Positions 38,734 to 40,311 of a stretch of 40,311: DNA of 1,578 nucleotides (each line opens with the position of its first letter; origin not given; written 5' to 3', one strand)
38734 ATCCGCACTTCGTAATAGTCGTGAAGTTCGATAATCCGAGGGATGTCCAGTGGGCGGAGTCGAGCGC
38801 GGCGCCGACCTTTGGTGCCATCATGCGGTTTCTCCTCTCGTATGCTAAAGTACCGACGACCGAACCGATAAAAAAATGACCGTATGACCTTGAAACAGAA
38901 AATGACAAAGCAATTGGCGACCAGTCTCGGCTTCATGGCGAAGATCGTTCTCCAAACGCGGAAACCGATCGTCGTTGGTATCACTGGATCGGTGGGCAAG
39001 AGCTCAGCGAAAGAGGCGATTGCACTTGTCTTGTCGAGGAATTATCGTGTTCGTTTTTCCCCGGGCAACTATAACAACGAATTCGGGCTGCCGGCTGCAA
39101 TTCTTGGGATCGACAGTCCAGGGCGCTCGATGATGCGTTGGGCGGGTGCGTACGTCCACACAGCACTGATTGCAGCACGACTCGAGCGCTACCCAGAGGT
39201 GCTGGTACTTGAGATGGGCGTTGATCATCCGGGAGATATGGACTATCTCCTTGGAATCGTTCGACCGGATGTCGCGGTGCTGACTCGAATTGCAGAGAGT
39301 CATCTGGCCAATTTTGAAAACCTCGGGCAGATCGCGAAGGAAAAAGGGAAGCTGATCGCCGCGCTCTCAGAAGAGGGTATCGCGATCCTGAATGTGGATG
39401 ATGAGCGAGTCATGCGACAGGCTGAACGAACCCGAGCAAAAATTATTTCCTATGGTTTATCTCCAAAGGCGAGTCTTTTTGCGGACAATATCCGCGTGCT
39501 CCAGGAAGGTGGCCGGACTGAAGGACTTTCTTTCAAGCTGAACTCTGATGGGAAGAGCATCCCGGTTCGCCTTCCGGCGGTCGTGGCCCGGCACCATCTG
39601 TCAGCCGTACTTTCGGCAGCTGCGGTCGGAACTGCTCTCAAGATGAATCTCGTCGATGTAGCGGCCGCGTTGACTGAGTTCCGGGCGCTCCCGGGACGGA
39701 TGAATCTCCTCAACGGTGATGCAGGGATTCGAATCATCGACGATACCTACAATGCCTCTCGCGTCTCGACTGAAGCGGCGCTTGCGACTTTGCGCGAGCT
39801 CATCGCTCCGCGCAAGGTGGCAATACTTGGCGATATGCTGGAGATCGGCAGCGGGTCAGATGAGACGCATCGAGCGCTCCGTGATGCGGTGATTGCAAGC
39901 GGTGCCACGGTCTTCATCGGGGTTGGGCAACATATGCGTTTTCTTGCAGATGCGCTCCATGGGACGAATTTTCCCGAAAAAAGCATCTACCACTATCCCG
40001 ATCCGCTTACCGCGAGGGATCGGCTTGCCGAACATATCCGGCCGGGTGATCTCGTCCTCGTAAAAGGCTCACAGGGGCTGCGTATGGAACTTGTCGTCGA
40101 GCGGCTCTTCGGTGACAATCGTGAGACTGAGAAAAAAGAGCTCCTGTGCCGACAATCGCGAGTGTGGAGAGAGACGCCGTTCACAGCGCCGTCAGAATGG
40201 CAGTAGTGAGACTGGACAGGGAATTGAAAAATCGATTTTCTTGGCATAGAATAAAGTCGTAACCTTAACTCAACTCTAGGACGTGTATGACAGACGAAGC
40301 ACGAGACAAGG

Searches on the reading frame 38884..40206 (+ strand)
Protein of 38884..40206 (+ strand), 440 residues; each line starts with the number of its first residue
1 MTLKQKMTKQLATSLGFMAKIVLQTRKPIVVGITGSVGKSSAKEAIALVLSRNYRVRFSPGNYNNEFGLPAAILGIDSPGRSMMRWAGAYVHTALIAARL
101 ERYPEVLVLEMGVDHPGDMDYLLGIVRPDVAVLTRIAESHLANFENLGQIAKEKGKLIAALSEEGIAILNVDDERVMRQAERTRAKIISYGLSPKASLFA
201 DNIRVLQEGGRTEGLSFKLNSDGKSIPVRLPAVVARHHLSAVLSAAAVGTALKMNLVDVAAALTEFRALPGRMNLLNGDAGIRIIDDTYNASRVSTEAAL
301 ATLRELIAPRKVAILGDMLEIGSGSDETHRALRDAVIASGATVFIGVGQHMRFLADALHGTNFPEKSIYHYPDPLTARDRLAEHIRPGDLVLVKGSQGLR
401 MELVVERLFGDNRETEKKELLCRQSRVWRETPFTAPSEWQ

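Call 63: search_protein_families(library=pfam, proteins=[window:38884-40206:+])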
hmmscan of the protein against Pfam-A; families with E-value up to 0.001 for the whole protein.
window:38884-40206:+ (440 aa): 2 families
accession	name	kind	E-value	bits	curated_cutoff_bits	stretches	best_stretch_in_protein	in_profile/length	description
PF08245.18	Mur_ligase_M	-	7.8e-31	108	24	2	96-248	48-199/200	Mur ligase middle domain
PF02875.26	Mur_ligase_C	-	5.3e-18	66.5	28.4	1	271-396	1-126/127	Mur ligase, glutamate ligase domain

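Call 73: find_encoding_contigs(protein=window:38884-40206:+, flank=10000, max_places=4)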
Protein window:38884-40206:+ (440 aa): 1 contig read that carries it; 1 place shown.
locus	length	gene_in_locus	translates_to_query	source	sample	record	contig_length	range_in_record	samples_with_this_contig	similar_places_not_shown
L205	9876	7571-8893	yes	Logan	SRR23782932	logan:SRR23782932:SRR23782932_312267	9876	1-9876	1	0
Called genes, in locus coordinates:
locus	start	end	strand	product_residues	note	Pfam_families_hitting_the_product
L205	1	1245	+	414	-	?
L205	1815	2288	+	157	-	PF00578:AhpC-TSA, PF08534:Redoxin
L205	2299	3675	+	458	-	PF00883:Peptidase_M17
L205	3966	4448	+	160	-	PF02381:MraZ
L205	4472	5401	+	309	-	PF01795:Methyltransf_5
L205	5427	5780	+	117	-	-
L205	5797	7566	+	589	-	PF03717:PBP_dimer, PF00905:Transpeptidase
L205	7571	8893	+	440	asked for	PF08245:Mur_ligase_M, PF02875:Mur_ligase_C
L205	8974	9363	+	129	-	PF13083:KH_KhpA-B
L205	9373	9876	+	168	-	?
